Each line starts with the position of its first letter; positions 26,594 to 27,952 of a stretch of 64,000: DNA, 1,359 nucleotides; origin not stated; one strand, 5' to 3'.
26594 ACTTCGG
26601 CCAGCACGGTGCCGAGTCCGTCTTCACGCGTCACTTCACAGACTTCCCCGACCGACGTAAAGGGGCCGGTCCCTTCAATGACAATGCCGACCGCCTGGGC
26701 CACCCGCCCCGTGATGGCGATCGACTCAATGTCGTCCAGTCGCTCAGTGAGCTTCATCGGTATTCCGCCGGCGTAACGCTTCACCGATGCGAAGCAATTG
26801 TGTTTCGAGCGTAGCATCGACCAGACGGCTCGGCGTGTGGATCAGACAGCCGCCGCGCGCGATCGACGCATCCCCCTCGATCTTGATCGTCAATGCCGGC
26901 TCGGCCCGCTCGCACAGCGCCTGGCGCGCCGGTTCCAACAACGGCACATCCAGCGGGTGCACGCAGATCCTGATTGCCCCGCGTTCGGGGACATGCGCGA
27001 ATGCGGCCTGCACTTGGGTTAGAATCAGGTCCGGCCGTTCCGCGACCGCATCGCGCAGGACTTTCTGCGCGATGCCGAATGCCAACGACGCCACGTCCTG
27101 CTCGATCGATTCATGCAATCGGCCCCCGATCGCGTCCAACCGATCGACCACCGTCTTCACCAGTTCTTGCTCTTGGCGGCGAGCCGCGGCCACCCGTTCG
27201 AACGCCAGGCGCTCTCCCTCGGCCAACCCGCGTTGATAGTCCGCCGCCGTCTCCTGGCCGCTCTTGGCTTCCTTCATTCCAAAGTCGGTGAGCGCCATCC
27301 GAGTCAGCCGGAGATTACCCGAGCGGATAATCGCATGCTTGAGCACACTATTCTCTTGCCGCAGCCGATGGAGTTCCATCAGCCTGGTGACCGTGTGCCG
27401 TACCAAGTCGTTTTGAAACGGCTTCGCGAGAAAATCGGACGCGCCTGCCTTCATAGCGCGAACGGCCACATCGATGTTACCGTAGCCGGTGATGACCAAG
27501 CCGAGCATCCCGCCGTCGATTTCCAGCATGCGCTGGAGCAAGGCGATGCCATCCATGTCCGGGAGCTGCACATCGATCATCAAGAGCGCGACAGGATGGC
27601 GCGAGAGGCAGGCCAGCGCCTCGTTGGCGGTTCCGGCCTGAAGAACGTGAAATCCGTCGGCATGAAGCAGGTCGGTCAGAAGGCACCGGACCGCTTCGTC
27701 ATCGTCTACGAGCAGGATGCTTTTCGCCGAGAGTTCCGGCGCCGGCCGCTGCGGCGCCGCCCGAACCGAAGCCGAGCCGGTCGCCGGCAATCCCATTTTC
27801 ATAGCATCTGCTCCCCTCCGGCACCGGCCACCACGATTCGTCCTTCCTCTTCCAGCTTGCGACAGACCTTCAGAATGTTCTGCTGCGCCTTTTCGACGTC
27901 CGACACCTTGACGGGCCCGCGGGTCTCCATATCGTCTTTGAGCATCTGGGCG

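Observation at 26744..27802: FliH carries an intact N-terminal phospho-receiver domain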

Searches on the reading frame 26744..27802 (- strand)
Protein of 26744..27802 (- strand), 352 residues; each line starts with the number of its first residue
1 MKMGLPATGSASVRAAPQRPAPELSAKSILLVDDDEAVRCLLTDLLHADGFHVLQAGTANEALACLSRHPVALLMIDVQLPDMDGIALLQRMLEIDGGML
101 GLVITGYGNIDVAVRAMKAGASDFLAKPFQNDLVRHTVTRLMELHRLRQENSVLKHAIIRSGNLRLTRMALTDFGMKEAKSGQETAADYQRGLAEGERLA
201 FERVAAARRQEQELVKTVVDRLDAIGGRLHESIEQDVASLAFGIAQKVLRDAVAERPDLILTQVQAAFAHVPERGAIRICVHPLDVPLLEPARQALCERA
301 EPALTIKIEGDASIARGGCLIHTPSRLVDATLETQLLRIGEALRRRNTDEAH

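Call 3: search_protein_families(library=pfam, proteins=[window:26744-27802:-], max_evalue=1)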
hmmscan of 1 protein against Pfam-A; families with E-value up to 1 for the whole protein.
window:26744-27802:- (352 aa): 2 families
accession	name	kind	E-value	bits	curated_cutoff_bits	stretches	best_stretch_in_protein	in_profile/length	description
PF00072.30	Response_reg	-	4.7e-24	85.1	30.2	1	29-137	1-109/111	Response regulator receiver domain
PF02108.21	FliH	-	1.2e-19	70.9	24.1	1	217-338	9-127/128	Flagellar assembly protein FliH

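Call 4: search_protein_families(library=ncbifam, proteins=[window:26744-27802:-], max_evalue=1)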
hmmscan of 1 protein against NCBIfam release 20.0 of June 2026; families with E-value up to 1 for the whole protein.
window:26744-27802:- (352 aa): 115 families (the best 25 are shown)
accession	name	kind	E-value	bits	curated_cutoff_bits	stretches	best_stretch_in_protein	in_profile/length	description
NF051870.1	NAssimRespRegNtrX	equivalog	3.1e-28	98.9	600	1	27-165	2-142/452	nitrogen assimilation response regulator NtrX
NF006900.1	PRK09390.1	equivalog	4.4e-26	91.7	255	1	27-153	5-131/203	response regulator FixJ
NF053512.1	nitric_RR_NosR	exception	2.9e-25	89.2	400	1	29-168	1-140/422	response regulator c-di-GMP phosphodiesterase, NosR family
NF008469.0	PRK11361.1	equivalog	4.5e-25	88.3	714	1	26-161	4-139/461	acetoacetate metabolism transcriptional regulator AtoC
NF004270.2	PRK05687.2-1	equivalog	5.9e-23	81.6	180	1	185-343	67-222/223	flagellar assembly protein FliH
NF045505.1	RR_RssB_Pseudo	equivalog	7e-23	81.3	700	1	27-157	6-137/394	two-component system response regulator RssB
NF047793.1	ResRegPgtA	equivalog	2.2e-21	76.2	650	1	26-171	5-156/414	two-component system response regulator PgtA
NF033791.1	ActR_PrrA_rreg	equivalog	7.2e-21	74.9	250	1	27-145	2-120/173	ActR/PrrA/RegA family redox response regulator transcription factor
NF041946.1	LuxO_transreg_Vib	equivalog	1.5e-19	70.1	800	1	31-150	1-120/463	quorum-sensing sigma-54 dependent transcriptional regulator LuxO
TIGR01818.1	ntrC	equivalog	2e-19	69.7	558.6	1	29-150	1-122/463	nitrogen regulation protein NR(I)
NF011695.0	PRK15115.1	equivalog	5.7e-19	68.2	763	1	27-163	7-143/445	two-component system response regulator GlrR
TIGR02915.1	PEP_resp_reg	equivalog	8.8e-19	67.7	502.6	1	29-158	1-133/445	PEP-CTERM-box response regulator transcription factor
NF005198.1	PRK06669.1-3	equivalog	5e-18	65.3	200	1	143-344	97-294/299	flagellar assembly protein FliH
NF046022.1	RespRegCpdRBruc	equivalog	2.8e-17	62.8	180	1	28-142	3-117/120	cell cycle two-component system response regulator CpdR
NF007689.0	PRK10365.1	equivalog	5.9e-17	61.6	760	1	28-142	7-121/441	sigma-54-dependent response regulator transcription factor ZraR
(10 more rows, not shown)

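Call 5: find_homologous_proteins(query=window:26744-27802:-, max_evalue=0.00001)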
Query window:26744-27802:- (352 aa): 853 proteins with E <= 0.00001 among 8000 candidates; the best 120 are listed.
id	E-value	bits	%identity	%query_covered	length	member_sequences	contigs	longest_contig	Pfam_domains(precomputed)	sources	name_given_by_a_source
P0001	1.2e-220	750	100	100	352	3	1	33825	PF02108.22,PF00072.31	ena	-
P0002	1.1e-195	667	88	100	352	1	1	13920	PF02108.22,PF00072.31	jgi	jgi:flagellar assembly protein FliH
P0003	6.1e-189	645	85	100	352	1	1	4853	PF02108.22,PF00072.31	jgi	jgi:flagellar assembly protein FliH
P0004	1.1e-188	644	85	100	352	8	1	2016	PF02108.22,PF00072.31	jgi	jgi:FixJ family two-component response regulator/flagellar biosynthesis/type III secretory pathway p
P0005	1.3e-186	638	86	100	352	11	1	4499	PF02108.22,PF00072.31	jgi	jgi:FixJ family two-component response regulator/flagellar biosynthesis/type III secretory pathway p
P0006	2.8e-186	637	85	100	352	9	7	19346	PF02108.22,PF00072.31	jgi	jgi:FixJ family two-component response regulator/flagellar biosynthesis/type III secretory pathway p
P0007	2.4e-185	633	85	100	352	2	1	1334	PF02108.22,PF00072.31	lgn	-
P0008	6.8e-178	609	81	100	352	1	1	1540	PF02108.22,PF00072.31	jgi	jgi:flagellar assembly protein FliH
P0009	7.3e-176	602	80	100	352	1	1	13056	PF02108.22,PF00072.31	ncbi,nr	ncbi:MAG TPA: response regulator [Nitrospiraceae bacterium]|nr:response regulator [Nitrospiraceae ba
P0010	3.4e-174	597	81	99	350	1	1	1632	PF02108.22,PF00072.31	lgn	-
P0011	2.0e-161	555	74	99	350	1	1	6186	PF02108.22,PF00072.31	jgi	jgi:FixJ family two-component response regulator/flagellar biosynthesis/type III secretory pathway p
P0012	2.8e-156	538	75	99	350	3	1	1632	PF02108.22,PF00072.31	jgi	jgi:FixJ family two-component response regulator/flagellar biosynthesis/type III secretory pathway p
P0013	9.6e-152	523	74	94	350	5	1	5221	PF02108.22,PF00072.31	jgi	jgi:flagellar assembly protein FliH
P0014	3.1e-149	515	70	100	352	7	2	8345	PF02108.22,PF00072.31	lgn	-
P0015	4.9e-149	514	70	100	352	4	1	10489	PF02108.22,PF00072.31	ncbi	-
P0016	2.2e-143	496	72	93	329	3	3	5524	PF02108.22,PF00072.31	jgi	jgi:FixJ family two-component response regulator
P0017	1.2e-136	473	63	98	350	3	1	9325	PF02108.22,PF00072.31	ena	-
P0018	2.2e-131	456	62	99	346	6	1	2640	PF02108.22,PF00072.31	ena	-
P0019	2.4e-119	417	75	74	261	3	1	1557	PF02108.22,PF00072.31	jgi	jgi:flagellar biosynthesis/type III secretory pathway protein FliH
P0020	3.5e-113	396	66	82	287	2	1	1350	PF02108.22,PF00072.31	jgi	jgi:flagellar biosynthesis/type III secretory pathway protein FliH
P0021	8.5e-106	372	52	99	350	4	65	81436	PF02108.22,PF00072.31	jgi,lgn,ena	-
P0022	4.9e-102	360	53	93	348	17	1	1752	PF02108.22,PF00072.31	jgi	jgi:DNA-binding response OmpR family regulator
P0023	1.1e-101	359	52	96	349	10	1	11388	PF02108.22,PF00072.31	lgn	-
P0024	7.8e-101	356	51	99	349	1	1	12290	PF02108.22,PF00072.31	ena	-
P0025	8.9e-101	356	52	97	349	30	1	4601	PF02108.22,PF00072.31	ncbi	ncbi:MAG: response regulator [Nitrospira sp.]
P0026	1.5e-100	355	52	96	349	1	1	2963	PF02108.22,PF00072.31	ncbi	-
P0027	7.7e-100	353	51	96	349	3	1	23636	PF02108.22,PF00072.31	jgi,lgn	jgi:DNA-binding response OmpR family regulator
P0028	1.1e-99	352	51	97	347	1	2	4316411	PF02108.22,PF00072.31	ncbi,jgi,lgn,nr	ncbi:MAG: Flagellar assembly protein FliH [Nitrospira sp.]|jgi:FixJ family two-component response re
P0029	1.9e-99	351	52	94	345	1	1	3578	PF02108.22,PF00072.31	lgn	-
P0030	5.0e-97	343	52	95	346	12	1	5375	PF02108.22,PF00072.31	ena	-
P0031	2.0e-96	341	51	98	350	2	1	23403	PF02108.22,PF00072.31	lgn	-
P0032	5.1e-96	340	50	97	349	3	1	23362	PF02108.22,PF00072.31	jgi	-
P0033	9.7e-96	339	49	97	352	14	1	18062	PF02108.22,PF00072.31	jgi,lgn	jgi:flagellar assembly protein FliH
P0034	8.4e-95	336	50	95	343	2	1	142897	PF02108.22,PF00072.31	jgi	jgi:FixJ family two-component response regulator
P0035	8.9e-95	336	52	91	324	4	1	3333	PF02108.22,PF00072.31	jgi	jgi:DNA-binding response OmpR family regulator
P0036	1.9e-94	335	50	92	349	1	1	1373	PF02108.22,PF00072.31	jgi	jgi:flagellar assembly protein FliH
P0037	2.4e-94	334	50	92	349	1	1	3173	PF02108.22,PF00072.31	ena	-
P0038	2.7e-94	334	48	98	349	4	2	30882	PF02108.22,PF00072.31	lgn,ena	-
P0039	3.1e-94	334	50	96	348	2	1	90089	PF02108.22,PF00072.31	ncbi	-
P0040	5.8e-94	333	48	99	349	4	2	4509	PF02108.22,PF00072.31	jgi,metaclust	metaclust:\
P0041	7.3e-94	333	48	98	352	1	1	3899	PF02108.22,PF00072.31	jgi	jgi:flagellar assembly protein FliH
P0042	1.4e-93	332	48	99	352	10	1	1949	PF02108.22,PF00072.31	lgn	-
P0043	1.5e-93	332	51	95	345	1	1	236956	PF02108.22,PF00072.31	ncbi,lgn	ncbi:MAG: response regulator [Nitrospirota bacterium]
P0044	1.8e-93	332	48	98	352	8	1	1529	PF02108.22,PF00072.31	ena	-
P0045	5.0e-93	330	49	96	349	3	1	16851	PF02108.22,PF00072.31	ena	-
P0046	6.3e-93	330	49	92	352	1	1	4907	PF02108.22,PF00072.31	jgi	jgi:FixJ family two-component response regulator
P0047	8.5e-93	329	49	92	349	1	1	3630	PF02108.22,PF00072.31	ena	-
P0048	2.8e-92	328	48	98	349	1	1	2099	PF02108.22,PF00072.31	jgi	jgi:flagellar assembly protein FliH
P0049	3.2e-92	327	48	98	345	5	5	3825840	PF02108.22,PF00072.31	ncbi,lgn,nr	ncbi:MAG TPA: response regulator [Nitrospiraceae bacterium]|nr:response regulator [Nitrospiraceae ba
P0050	3.8e-92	327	49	92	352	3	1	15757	PF02108.22,PF00072.31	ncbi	ncbi:MAG: response regulator [Nitrospirota bacterium]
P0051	4.6e-92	327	49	92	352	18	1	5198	PF02108.22,PF00072.31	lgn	-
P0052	7.1e-92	326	47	95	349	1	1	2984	PF02108.22,PF00072.31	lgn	-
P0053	8.0e-92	326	48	95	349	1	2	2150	PF02108.22,PF00072.31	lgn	-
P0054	1.3e-91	325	48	99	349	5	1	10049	PF02108.22,PF00072.31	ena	-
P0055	1.4e-91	325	46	99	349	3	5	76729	PF02108.22,PF00072.31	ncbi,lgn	ncbi:MAG: response regulator [Nitrospirota bacterium]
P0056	2.2e-91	325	47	97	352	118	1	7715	PF02108.22,PF00072.31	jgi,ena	-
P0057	3.2e-91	324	47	98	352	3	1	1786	PF02108.22,PF00072.31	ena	-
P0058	3.3e-91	324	46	98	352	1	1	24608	PF02108.22,PF00072.31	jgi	jgi:FixJ family two-component response regulator/flagellar biosynthesis/type III secretory pathway p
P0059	3.4e-91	324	49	92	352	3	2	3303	PF02108.22,PF00072.31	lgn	-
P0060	4.5e-91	324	47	99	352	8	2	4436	PF02108.22,PF00072.31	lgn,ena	-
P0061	5.4e-91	323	47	97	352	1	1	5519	PF02108.22,PF00072.31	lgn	-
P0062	6.6e-91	323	47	96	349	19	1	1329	PF02108.22,PF00072.31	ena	-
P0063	1.2e-90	322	48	92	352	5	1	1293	PF02108.22,PF00072.31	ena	-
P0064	2.0e-90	322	46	99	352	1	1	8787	PF02108.22,PF00072.31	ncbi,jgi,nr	ncbi:MAG: response regulator [Nitrospiraceae bacterium]|nr:MAG: response regulator [Nitrospiraceae b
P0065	2.0e-90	322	47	95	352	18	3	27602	PF02108.22,PF00072.31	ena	-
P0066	4.4e-90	320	47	95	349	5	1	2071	PF02108.22,PF00072.31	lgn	-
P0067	4.9e-90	320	48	92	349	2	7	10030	PF02108.22,PF00072.31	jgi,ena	jgi:flagellar assembly protein FliH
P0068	6.5e-90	320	48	92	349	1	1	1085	PF02108.22,PF00072.31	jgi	jgi:FixJ family two-component response regulator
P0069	1.9e-89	318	46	95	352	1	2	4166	PF02108.22,PF00072.31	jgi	jgi:FixJ family two-component response regulator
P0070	2.2e-89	318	47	97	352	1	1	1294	PF02108.22,PF00072.31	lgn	-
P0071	2.6e-89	318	46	99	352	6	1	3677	PF02108.22,PF00072.31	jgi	-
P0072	4.8e-89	317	48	92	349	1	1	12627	PF02108.22,PF00072.31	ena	-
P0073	5.5e-89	317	47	92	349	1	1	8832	PF02108.22,PF00072.31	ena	-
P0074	5.9e-89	317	49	92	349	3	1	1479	PF02108.22,PF00072.31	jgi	jgi:FixJ family two-component response regulator/flagellar biosynthesis/type III secretory pathway p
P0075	6.3e-89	317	47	97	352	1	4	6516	PF02108.22,PF00072.31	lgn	-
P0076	6.4e-89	317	47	95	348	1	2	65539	PF02108.22,PF00072.31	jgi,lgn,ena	-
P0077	6.9e-89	317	46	99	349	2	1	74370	PF02108.22,PF00072.31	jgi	jgi:FixJ family two-component response regulator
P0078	7.2e-89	316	47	92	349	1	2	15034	PF02108.22,PF00072.31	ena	-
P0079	7.7e-89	316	48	92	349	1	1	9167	PF02108.22,PF00072.31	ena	-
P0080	8.1e-89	316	47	92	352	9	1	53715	PF02108.22,PF00072.31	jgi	-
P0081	1.1e-88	316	47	92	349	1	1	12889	PF02108.22,PF00072.31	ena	-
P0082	1.2e-88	316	45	99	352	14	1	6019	PF02108.22,PF00072.31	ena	-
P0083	1.2e-88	316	48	95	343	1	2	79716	PF02108.22,PF00072.31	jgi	jgi:FixJ family two-component response regulator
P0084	3.0e-88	314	46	99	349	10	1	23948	PF02108.22,PF00072.31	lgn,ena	-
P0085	3.5e-88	314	46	99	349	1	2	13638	PF02108.22,PF00072.31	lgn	-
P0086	5.7e-88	314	47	97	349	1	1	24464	PF02108.22,PF00072.31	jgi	-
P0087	6.3e-88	313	47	92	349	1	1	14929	PF02108.22,PF00072.31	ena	-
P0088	2.5e-87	311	47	92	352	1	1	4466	PF02108.22,PF00072.31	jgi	jgi:FixJ family two-component response regulator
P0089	3.2e-87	311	45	99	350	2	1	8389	PF02108.22,PF00072.31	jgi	jgi:FixJ family two-component response regulator/flagellar biosynthesis/type III secretory pathway p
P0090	3.6e-87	311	48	91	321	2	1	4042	PF02108.22,PF00072.31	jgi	jgi:YesN/AraC family two-component response regulator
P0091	4.0e-87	311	48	92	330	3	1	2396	PF02108.22,PF00072.31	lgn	-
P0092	6.0e-87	310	47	90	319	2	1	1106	PF02108.22,PF00072.31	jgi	jgi:DNA-binding response OmpR family regulator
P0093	9.5e-87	310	50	84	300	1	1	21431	PF02108.22,PF00072.31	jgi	jgi:flagellar biosynthesis/type III secretory pathway protein FliH/CheY-like chemotaxis protein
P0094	3.8e-86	308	46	97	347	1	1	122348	PF02108.22,PF00072.31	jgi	-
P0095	1.1e-85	306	47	99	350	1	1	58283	PF02108.22,PF00072.31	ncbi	-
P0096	5.4e-85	304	45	97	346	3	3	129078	PF02108.22,PF00072.31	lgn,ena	-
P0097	1.6e-84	302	48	84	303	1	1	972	PF02108.22,PF00072.31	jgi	jgi:YesN/AraC family two-component response regulator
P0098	7.0e-82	294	47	90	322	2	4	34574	PF02108.22,PF00072.31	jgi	jgi:DNA-binding response OmpR family regulator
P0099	3.1e-81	291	49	84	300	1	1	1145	PF02108.22,PF00072.31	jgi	jgi:flagellar biosynthesis/type III secretory pathway protein FliH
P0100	6.5e-81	290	45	93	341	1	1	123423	PF02108.22,PF00072.31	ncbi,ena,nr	ncbi:MAG TPA: response regulator [Nitrospira sp.]|nr:response regulator [Nitrospira sp.]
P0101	2.0e-80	289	45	91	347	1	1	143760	PF02108.22,PF00072.31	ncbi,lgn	-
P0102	1.4e-78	283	44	97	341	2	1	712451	PF02108.22,PF00072.31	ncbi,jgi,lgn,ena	jgi:FixJ family two-component response regulator/F0F1-type ATP synthase delta subunit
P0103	1.3e-76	276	43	95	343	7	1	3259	PF02108.22,PF00072.31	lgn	-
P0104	2.1e-76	276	44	91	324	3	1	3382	PF02108.22,PF00072.31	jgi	jgi:DNA-binding response OmpR family regulator/F0F1-type ATP synthase delta subunit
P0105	2.7e-76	275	45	90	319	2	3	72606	PF02108.22,PF00072.31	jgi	jgi:CheY-like chemotaxis protein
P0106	4.1e-76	275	44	91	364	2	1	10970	PF02108.22,PF00072.31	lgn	-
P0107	2.0e-74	269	44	92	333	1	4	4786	PF02108.22,PF00072.31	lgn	-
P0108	6.2e-74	267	48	78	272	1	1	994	PF02108.22,PF00072.31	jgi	jgi:flagellar biosynthesis/type III secretory pathway protein FliH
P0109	9.1e-73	264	46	92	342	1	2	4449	PF02108.22,PF00072.31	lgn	-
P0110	1.2e-71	260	45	92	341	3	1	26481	PF02108.22,PF00072.31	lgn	-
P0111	2.6e-69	252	42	93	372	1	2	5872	PF02108.22,PF00072.31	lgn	-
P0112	2.8e-69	252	43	94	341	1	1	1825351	PF02108.22,PF00072.31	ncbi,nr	ncbi:MAG: response regulator [Nitrospira sp.]|nr:response regulator [Nitrospira sp.]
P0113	1.0e-68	250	43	92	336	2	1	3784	PF02108.22,PF00072.31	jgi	jgi:FixJ family two-component response regulator/F0F1-type ATP synthase delta subunit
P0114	6.1e-68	248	43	91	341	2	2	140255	PF02108.22,PF00072.31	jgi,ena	-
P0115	5.6e-67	245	42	89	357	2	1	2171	PF02108.22,PF00072.31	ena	-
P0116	7.6e-67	244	40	95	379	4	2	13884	PF02108.22,PF00072.31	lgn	-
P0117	4.0e-65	238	41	92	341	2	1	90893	PF02108.22,PF00072.31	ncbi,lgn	-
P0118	7.0e-65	238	41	93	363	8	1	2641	PF02108.22,PF00072.31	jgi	jgi:DNA-binding response OmpR family regulator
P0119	2.9e-64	236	40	96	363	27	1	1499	PF02108.22,PF00072.31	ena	-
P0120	2.2e-63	233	41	93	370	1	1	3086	PF02108.22,PF00072.31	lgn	-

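Call 7: find_encoding_contigs(protein=P0001, flank=10000, max_places=3)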
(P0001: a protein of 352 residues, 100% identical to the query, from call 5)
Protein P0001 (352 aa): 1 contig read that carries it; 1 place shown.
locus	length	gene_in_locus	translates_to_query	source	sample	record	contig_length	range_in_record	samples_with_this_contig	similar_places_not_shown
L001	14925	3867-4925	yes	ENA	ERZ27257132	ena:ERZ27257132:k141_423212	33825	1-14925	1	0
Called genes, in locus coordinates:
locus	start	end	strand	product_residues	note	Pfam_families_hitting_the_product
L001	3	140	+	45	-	?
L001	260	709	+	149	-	PF00460:Flg_bb_rod (weak), PF06429:Flg_bbr_C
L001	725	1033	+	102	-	PF02049:FliE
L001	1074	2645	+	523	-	PF01514:YscJ_FliF, PF08345:YscJ_FliF_C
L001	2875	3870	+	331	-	PF03448:MgtE_N (faint), PF14842:FliG_N, PF14841:FliG_M, PF14842:FliG_N (weak), PF01706:FliG_C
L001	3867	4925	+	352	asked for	PF00072:Response_reg, PF02108:FliH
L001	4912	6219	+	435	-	PF02874:ATP-synt_ab_N (weak), PF00006:ATP-synt_ab, PF18269:T3SS_ATPase_C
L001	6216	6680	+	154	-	PF02050:FliJ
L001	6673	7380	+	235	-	PF03448:MgtE_N (weak)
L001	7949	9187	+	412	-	PF02120:Flg_hook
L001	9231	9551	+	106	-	PF03963:FlgD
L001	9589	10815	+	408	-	PF00460:Flg_bb_rod (weak), PF22692:LlgE_F_G_D1, PF07559:FlgE_D2, PF06429:Flg_bbr_C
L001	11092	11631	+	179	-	PF03748:FliL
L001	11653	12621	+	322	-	PF02154:FliM, PF01052:FliMN_C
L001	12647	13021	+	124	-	PF01052:FliMN_C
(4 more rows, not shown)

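Call 30: predict_structure(alignment_id=A2)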
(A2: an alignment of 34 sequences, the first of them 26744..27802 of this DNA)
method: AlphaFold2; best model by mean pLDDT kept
length: 352 residues; sequences in the alignment: 34
mean_pLDDT: 81.5   pTM: 0.40
mean pLDDT of the five models: 81.5, 80.7, 80.2, 79.0, 77.9
residues with pLDDT >= 90: 155; 70-90: 130; 50-70: 24; < 50: 43
segments of 3 or more residues with pLDDT < 50: 1-24, 164-181
pLDDT, mean of each block of 10 residues (from residue 1): 44 36 61 93 91 93 90 92 92 88 84 87 88 90 85 67 47 41 66 91 94 95 94 89 90 89 89 85 93 82 84 93 90 88 78 50
secondary structure, 60 per line:
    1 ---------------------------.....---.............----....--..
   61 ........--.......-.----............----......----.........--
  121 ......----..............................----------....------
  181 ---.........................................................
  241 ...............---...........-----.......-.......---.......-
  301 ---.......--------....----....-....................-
elements in order: E28-32 H36-48 E53-56 H59-68 E71-77 H85-95 E100-105 H110-118 E121-126 H131-160 H171-174 H184-255 H259-269 E275-281 H283-289 H293-299 E304-310 E319-322 E327-330 H332-351
